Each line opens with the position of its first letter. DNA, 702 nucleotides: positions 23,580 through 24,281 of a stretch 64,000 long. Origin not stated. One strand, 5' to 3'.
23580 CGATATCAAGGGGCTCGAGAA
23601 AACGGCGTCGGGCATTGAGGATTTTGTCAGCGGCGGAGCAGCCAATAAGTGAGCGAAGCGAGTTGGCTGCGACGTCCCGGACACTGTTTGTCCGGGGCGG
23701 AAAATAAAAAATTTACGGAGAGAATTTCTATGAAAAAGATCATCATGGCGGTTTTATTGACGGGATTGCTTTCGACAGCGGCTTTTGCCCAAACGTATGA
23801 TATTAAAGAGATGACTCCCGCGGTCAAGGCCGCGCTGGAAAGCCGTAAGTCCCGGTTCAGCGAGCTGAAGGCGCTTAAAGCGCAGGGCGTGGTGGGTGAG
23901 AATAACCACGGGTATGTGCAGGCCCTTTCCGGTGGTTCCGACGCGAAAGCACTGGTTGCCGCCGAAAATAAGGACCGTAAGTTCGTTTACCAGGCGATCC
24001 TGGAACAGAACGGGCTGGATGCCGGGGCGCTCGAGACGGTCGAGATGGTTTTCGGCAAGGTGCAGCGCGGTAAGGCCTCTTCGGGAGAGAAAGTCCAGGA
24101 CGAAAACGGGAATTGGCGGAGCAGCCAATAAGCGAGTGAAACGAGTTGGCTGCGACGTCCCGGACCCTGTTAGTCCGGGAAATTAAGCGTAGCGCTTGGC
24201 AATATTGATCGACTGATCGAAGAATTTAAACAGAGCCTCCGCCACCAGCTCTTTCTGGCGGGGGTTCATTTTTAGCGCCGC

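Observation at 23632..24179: Duplicated 65-nt two-hairpin element capping the 3' ends of both ynbE and ydbL, with all substitutions confined to loops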

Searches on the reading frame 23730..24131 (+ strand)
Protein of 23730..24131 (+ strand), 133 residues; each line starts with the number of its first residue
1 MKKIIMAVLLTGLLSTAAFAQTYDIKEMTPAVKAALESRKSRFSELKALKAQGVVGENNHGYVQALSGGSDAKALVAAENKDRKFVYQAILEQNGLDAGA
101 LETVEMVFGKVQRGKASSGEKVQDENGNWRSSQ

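Call 9: search_protein_families(library=pfam, proteins=[window:23730-24131:+], max_evalue=0.01)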
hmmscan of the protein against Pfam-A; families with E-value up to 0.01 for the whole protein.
window:23730-24131:+ (133 aa): 1 family
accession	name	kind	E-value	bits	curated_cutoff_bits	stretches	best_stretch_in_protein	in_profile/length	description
PF07027.17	DUF1318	-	6.5e-19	68.7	27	1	43-130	5-90/92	Protein of unknown function (DUF1318)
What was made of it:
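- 23730..24131 (+): ydbL (DUF1318), 133 aa. The last 4 codons (RSSQ) and the TAA stop are supplied by the insertion. Pfam PF07027, E = 6.5e-19 (call 9).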

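Call 11: find_homologous_proteins(query=window:23730-24131:+)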
Query window:23730-24131:+ (133 aa): 93 proteins with E <= 0.001 among 182 candidates.
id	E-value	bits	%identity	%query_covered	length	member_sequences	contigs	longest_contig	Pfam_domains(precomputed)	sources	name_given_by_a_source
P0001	8.3e-77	273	100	100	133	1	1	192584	PF07027.18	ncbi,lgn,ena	ncbi:MAG: DUF1318 domain-containing protein [Candidatus Omnitrophota bacterium]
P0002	2.9e-59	216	81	97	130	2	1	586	PF07027.18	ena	-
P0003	4.8e-55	203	75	97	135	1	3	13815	PF07027.18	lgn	-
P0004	8.2e-54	199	74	97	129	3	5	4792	PF07027.18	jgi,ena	-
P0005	1.2e-51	192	73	97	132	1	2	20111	PF07027.18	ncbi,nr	ncbi:MAG: YdbL family protein [Candidatus Omnitrophica bacterium]|nr:YdbL family protein [Candidatus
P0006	8.6e-51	189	71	97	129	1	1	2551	PF07027.18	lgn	-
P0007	2.2e-50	188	72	97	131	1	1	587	PF07027.18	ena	-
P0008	4.1e-50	187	72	97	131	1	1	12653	PF07027.18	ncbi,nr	ncbi:MAG: YdbL family protein [Candidatus Omnitrophica bacterium]|nr:YdbL family protein [Candidatus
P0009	2.3e-48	181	72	97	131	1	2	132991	PF07027.18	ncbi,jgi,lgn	-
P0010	2.7e-47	178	68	97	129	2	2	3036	PF07027.18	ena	-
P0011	4.0e-47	177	67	97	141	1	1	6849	PF07027.18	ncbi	-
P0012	1.2e-46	176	66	97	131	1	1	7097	PF07027.18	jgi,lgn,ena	-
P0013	2.7e-46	175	67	97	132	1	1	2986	PF07027.18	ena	-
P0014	2.9e-46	175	75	81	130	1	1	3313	PF07027.18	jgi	jgi:uncharacterized protein YdbL (DUF1318 family)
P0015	2.9e-46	175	67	97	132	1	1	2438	PF07027.18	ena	-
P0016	4.7e-46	174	81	77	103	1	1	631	PF07027.18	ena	-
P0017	1.0e-45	173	67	97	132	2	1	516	PF07027.18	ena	-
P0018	1.3e-45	172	67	97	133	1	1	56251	PF07027.18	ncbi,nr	ncbi:MAG: DUF1318 domain-containing protein [Candidatus Omnitrophica bacterium]|nr:DUF1318 domain-co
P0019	1.5e-45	172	62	97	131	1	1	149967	PF07027.18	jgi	jgi:uncharacterized protein YdbL (DUF1318 family)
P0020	3.1e-45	171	66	97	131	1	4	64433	PF07027.18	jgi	jgi:uncharacterized protein YdbL (DUF1318 family)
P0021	3.4e-45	171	66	98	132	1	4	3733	PF07027.18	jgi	jgi:uncharacterized protein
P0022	4.6e-45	171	66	97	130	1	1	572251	PF07027.18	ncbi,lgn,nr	ncbi:MAG: DUF1318 domain-containing protein [Kiritimatiellaceae bacterium]|nr:DUF1318 domain-contain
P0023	6.8e-45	170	64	97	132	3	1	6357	PF07027.18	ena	-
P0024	7.4e-45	170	68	97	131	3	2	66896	PF07027.18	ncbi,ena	ncbi:MAG: DUF1318 domain-containing protein [Kiritimatiellales bacterium]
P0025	7.5e-45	170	73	81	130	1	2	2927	PF07027.18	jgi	jgi:uncharacterized protein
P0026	7.7e-45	170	67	97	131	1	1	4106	PF07027.18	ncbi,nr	ncbi:MAG: DUF1318 domain-containing protein [Candidatus Omnitrophica bacterium]|nr:DUF1318 domain-co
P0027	1.2e-44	169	66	97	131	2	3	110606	PF07027.18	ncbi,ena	-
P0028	1.4e-44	169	73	81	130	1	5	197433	PF07027.18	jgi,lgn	jgi:uncharacterized protein YdbL (DUF1318 family)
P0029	1.9e-44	169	67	98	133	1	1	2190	PF07027.18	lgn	-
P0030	2.1e-44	169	66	97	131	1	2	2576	PF07027.18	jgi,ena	-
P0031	2.6e-44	168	72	81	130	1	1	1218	PF07027.18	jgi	jgi:uncharacterized protein YdbL (DUF1318 family)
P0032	3.9e-44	168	65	97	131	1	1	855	PF07027.18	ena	-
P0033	3.9e-44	168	66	97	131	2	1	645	PF07027.18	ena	-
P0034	4.0e-44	168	64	97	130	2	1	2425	PF07027.18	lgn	-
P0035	5.4e-44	167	65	97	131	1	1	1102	PF07027.18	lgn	-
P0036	7.1e-44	167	65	97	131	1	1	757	PF07027.18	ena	-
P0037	7.7e-44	167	65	97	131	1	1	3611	PF07027.18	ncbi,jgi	jgi:uncharacterized protein YdbL (DUF1318 family)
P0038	7.8e-44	167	64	97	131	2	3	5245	PF07027.18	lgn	-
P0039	1.0e-43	166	71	81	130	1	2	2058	PF07027.18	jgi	jgi:uncharacterized protein YdbL (DUF1318 family)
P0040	1.0e-43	166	72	82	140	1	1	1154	PF07027.18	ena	-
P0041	1.2e-43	166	65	97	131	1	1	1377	PF07027.18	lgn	-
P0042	1.3e-43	166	66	97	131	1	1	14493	PF07027.18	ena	-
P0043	1.6e-43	166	65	97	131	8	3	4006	PF07027.18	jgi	jgi:hypothetical protein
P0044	1.6e-43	166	72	81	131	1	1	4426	PF07027.18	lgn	-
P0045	1.7e-43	166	65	97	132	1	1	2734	PF07027.18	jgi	jgi:uncharacterized protein YdbL (DUF1318 family)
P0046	2.6e-43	165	63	97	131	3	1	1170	PF07027.18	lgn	-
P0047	2.9e-43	165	62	97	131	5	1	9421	PF07027.18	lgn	-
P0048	3.1e-43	165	65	97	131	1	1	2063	PF07027.18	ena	-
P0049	3.9e-43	164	63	97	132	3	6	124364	PF07027.18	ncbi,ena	-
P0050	4.5e-43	164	64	97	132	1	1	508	PF07027.18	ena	-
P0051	7.3e-43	164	65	97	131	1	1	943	PF07027.18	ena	-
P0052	9.5e-43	163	64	98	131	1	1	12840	PF07027.18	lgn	-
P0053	1.0e-42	163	64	97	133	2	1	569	PF07027.18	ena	-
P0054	1.9e-42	162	65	97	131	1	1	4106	PF07027.18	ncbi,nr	ncbi:MAG: DUF1318 domain-containing protein [Verrucomicrobia bacterium]|nr:DUF1318 domain-containing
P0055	2.6e-42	162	64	97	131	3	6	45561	PF07027.18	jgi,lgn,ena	jgi:uncharacterized protein YdbL (DUF1318 family)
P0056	1.0e-41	160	64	97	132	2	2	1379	PF07027.18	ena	-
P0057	1.7e-41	159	62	97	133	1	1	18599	PF07027.18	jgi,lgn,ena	-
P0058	2.4e-40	155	61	97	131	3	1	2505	PF07027.18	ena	-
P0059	5.0e-40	154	57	96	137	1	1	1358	PF07027.18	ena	-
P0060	6.5e-40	154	62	97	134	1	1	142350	PF07027.18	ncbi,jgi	jgi:uncharacterized protein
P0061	9.8e-40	153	61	98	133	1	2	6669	PF07027.18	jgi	jgi:uncharacterized protein YdbL (DUF1318 family)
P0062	2.5e-39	152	63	97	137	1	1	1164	PF07027.18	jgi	jgi:uncharacterized protein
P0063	7.0e-39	151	61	97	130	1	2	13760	PF07027.18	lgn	-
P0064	8.0e-38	147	59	95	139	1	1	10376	PF07027.18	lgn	-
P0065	1.0e-37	147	56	97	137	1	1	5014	PF07027.18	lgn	-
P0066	1.2e-37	147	58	95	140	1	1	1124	PF07027.18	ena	-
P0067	1.5e-37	146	65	89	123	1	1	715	PF07027.18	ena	-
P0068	4.5e-37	145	54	98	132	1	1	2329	PF07027.18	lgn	-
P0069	1.3e-36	143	59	83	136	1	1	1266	PF07027.18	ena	-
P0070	2.5e-36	143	57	97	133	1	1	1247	PF07027.18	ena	-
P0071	5.1e-36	141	56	97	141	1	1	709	PF07027.18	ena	-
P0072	1.1e-35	140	55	97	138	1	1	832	PF07027.18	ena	-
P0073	2.0e-35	140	59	92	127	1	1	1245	PF07027.18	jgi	jgi:uncharacterized protein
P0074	3.1e-34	136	55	97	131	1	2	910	PF07027.18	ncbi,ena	-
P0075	3.3e-34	136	54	95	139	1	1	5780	PF07027.18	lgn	-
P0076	4.4e-34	135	54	97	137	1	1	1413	PF07027.18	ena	-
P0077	1.1e-33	134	54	95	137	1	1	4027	PF07027.18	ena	-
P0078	1.1e-33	134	55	98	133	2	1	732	PF07027.18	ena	-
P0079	6.1e-33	132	52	96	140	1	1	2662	PF07027.18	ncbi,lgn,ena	-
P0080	6.3e-33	132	54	100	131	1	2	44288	PF07027.18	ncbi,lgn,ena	-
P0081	1.3e-32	131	52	98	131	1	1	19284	PF07027.18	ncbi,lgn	-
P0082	4.4e-32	129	52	97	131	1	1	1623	PF07027.18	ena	-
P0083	1.0e-30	124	54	97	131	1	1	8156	PF07027.18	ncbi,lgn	-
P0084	1.5e-30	124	54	82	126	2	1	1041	PF07027.18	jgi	-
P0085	1.7e-29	121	60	79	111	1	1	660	PF07027.18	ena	-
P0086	2.5e-28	117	51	92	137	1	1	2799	PF07027.18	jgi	-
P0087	6.7e-23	99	55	71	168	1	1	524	PF07027.18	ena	-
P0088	1.9e-12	65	39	97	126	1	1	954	PF07027.18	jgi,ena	-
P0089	7.0e-12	64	47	67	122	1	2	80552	PF07027.18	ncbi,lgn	ncbi:MAG: YdbL family protein [Desulfatibacillaceae bacterium]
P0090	3.4e-11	61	42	94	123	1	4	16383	PF07027.18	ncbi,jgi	ncbi:MAG: YdbL family protein [Desulfobacterales bacterium]|jgi:hypothetical protein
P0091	2.9e-9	55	42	68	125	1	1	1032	PF07027.18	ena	-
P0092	8.0e-8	51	40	68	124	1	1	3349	PF07027.18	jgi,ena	-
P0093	4.0e-5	42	35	96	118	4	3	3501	PF07027.18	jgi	-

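Call 16: find_encoding_contigs(protein=P0001, flank=10000, max_places=4)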
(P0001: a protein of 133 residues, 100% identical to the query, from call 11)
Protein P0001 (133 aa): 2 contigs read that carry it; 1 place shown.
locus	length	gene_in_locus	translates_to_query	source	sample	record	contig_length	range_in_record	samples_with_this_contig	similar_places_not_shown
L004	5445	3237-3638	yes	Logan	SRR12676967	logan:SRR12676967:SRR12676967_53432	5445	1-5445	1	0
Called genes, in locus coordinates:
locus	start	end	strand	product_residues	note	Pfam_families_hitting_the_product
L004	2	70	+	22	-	?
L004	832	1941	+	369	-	PF04055:Radical_SAM, PF06969:HemN_C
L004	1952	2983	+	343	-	-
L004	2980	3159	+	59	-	-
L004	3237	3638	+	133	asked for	PF07027:DUF1318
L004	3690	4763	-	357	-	PF00348:polyprenyl_synt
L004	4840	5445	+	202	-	?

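Call 17: find_encoding_contigs(protein=P0003, flank=4000, max_places=3)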
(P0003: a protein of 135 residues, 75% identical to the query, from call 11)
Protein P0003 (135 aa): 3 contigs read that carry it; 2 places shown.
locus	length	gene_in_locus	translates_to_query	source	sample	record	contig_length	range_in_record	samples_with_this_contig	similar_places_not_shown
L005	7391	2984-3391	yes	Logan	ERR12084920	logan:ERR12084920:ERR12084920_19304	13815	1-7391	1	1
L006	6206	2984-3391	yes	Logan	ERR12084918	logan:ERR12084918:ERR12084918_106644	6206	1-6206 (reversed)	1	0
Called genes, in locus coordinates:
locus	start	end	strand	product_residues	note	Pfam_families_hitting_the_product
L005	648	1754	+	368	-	PF04055:Radical_SAM, PF06969:HemN_C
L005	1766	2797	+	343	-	-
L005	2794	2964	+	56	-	-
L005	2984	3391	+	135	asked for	PF07027:DUF1318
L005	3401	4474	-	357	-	PF00348:polyprenyl_synt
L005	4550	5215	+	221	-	PF09832:DUF2059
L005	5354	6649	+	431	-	PF00206:Lyase_1, PF10397:ADSL_C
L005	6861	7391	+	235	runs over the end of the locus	PF01259:SAICAR_synt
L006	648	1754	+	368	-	PF04055:Radical_SAM, PF06969:HemN_C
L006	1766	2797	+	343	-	-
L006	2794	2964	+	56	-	-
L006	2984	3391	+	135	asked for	PF07027:DUF1318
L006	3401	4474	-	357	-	PF00348:polyprenyl_synt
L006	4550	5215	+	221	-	PF09832:DUF2059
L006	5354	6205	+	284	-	?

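Call 18: find_encoding_contigs(protein=P0005, flank=4000, max_places=3)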
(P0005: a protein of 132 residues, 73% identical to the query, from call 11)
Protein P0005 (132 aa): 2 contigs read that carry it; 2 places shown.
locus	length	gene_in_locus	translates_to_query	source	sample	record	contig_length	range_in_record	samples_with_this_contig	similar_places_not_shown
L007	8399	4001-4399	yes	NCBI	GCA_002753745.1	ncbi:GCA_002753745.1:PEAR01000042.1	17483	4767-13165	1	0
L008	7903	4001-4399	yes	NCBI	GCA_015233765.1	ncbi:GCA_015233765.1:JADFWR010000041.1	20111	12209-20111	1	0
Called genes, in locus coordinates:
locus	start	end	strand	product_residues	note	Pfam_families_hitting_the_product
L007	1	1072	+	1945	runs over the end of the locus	?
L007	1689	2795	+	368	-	PF04055:Radical_SAM, PF06969:HemN_C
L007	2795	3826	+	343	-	-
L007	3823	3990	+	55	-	-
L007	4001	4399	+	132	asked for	PF07027:DUF1318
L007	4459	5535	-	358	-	PF00348:polyprenyl_synt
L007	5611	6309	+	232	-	PF09832:DUF2059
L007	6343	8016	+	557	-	-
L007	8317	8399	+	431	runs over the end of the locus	PF00206:Lyase_1, PF10397:ADSL_C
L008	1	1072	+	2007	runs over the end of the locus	PF00082:Peptidase_S8 (weak)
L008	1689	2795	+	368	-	PF04055:Radical_SAM, PF06969:HemN_C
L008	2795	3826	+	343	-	-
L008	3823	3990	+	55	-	-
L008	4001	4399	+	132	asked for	PF07027:DUF1318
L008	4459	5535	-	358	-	PF00348:polyprenyl_synt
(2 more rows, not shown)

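Call 24: find_encoding_contigs(protein=P0002, flank=3000, max_places=3)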
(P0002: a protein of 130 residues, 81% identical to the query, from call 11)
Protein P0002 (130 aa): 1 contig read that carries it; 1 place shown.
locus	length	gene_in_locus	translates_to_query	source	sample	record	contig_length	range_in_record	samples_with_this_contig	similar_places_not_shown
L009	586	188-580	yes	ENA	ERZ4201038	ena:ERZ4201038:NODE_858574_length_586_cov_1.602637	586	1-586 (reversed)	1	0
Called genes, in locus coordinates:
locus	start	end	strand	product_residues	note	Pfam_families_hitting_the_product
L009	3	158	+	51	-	?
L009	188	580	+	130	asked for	PF07027:DUF1318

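Call 45: find_encoding_contigs(protein=P0004, flank=1500, max_places=2)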
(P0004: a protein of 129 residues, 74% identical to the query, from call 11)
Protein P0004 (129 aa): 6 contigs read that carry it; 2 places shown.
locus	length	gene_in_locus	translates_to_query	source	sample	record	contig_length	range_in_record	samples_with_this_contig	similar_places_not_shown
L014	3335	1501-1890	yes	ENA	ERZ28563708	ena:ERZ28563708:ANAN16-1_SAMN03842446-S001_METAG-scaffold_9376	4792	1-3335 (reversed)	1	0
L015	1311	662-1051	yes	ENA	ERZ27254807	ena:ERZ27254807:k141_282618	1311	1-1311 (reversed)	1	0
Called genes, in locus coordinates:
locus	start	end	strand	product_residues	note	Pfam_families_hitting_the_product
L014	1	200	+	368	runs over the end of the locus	PF04055:Radical_SAM, PF06969:HemN_C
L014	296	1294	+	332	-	-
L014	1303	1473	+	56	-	-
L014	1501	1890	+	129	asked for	PF07027:DUF1318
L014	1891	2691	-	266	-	PF00348:polyprenyl_synt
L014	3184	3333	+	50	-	?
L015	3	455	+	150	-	?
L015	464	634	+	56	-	-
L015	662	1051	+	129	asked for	PF07027:DUF1318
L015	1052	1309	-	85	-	?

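Call 46: find_encoding_contigs(protein=P0009, flank=1500, max_places=2)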
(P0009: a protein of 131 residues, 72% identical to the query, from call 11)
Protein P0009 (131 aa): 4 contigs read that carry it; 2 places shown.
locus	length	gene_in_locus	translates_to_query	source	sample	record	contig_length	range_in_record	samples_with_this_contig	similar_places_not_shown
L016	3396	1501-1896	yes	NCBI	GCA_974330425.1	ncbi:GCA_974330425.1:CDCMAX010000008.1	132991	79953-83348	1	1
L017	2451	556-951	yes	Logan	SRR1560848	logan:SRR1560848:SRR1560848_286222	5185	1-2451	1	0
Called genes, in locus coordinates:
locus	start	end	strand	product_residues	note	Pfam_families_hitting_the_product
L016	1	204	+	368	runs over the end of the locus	PF04055:Radical_SAM, PF06969:HemN_C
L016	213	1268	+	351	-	-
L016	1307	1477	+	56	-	-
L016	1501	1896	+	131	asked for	PF07027:DUF1318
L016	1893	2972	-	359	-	PF00348:polyprenyl_synt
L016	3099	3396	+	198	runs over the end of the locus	PF09832:DUF2059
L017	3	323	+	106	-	?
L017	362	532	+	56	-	-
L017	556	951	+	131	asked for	PF07027:DUF1318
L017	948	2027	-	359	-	PF00348:polyprenyl_synt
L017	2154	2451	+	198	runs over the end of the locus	PF09832:DUF2059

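Call 47: find_encoding_contigs(protein=P0008, flank=1500, max_places=2)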
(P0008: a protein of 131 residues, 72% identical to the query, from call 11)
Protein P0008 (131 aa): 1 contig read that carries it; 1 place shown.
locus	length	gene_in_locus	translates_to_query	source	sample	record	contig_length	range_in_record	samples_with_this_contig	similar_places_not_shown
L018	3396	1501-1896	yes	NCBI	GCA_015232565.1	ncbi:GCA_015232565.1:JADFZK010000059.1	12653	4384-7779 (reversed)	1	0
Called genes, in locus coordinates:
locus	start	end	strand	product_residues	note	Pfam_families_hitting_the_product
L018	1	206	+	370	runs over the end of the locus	PF04055:Radical_SAM, PF06969:HemN_C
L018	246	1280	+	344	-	-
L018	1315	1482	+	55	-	-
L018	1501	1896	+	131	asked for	PF07027:DUF1318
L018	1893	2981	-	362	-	PF00348:polyprenyl_synt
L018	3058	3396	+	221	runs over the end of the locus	PF09832:DUF2059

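Call 63: search_protein_families(library=ncbifam, proteins=[window:23730-24131:+], max_evalue=1)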
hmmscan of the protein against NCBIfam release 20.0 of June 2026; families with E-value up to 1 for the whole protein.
window:23730-24131:+ (133 aa): 2 families
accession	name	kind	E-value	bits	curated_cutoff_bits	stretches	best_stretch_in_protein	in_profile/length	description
NF047414.1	BRANT_His_rich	hypoth_equivalog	0.049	14.7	44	1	1-58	1-52/62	His-rich protein BRANT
NF050140.1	CLIBASIA_05150_VF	equivalog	0.065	12.7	220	1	2-55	15-63/216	CLIBASIA_05150 family virulence factor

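Call 66: search_solved_structures(query=window:23730-24131:+, max_evalue=0.01, show_alignments=1)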
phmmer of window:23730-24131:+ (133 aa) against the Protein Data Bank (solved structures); distinct sequences matched with E-value up to 0.01: 7.
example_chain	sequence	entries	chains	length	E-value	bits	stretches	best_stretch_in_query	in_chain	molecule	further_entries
6tjh_A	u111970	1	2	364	2.3e-09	41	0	39-67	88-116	Cake9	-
6tji_A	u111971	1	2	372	2.8e-09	40.7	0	39-67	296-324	Cake10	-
6tjg_A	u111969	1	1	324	1.9e-08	38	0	39-67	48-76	Cake8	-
28oj_A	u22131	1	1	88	4.6e-08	36.8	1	48-129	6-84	Probable chaperone-like protein YdbL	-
6tjf_A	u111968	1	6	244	2.3e-06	31.3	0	39-67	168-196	Cake6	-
6tje_A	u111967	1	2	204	3.2e-05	27.7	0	39-67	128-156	Cake5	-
6tjd_A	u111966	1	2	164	0.00054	23.7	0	39-67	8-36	Cake4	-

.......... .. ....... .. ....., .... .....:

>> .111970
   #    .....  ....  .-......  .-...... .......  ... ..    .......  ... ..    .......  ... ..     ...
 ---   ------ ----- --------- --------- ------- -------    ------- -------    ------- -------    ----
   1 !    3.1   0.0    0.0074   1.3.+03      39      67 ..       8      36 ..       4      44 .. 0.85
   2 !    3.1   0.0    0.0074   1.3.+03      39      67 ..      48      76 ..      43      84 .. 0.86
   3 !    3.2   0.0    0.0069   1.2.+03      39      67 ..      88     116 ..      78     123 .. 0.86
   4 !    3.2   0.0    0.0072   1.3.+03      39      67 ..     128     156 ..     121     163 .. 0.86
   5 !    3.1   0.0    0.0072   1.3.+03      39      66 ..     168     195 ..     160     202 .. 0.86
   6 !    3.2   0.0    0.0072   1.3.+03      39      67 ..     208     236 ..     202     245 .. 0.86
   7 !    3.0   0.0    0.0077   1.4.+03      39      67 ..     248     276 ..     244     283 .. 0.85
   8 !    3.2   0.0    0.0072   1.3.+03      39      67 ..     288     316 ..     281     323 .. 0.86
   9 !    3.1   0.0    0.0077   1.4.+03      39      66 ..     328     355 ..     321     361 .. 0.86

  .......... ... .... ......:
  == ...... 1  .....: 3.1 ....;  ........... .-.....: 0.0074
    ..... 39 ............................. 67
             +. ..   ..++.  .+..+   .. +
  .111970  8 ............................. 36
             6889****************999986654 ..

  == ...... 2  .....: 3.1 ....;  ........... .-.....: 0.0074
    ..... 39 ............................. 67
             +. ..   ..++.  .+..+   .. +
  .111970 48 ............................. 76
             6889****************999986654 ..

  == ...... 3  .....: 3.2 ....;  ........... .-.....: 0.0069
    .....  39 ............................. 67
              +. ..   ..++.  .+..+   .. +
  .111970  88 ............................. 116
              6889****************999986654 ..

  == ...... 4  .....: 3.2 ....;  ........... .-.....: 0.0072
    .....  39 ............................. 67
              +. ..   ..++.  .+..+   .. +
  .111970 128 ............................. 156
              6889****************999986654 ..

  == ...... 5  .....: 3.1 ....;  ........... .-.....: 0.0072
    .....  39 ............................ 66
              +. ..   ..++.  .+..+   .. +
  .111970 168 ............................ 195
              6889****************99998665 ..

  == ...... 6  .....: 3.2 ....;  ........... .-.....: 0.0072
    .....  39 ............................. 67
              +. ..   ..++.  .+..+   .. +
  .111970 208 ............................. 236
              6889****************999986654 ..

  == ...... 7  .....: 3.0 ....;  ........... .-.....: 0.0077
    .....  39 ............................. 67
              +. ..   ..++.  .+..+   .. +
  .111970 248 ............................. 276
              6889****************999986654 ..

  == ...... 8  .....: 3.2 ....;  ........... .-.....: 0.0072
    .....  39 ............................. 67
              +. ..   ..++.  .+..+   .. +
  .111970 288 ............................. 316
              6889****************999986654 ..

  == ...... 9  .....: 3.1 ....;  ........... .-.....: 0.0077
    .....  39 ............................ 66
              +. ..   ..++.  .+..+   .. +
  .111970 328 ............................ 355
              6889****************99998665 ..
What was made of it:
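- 23730..24131 (+): PDB 28oj 'chaperone-like protein YdbL', E = 4.6e-8 (call 66).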

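Call 73: list_cluster_members(proteins=[P0001])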
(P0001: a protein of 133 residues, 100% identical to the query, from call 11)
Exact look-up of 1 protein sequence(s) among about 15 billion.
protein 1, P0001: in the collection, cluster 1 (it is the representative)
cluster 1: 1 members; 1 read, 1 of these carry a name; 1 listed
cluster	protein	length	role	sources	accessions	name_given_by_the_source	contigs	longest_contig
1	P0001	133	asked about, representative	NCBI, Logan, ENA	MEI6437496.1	MAG: DUF1318 domain-containing protein [Candidatus Omnitrophota bacterium]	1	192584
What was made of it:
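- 23730..24131 (+): Identical to NCBI MEI6437496.1 (calls 11, 73).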
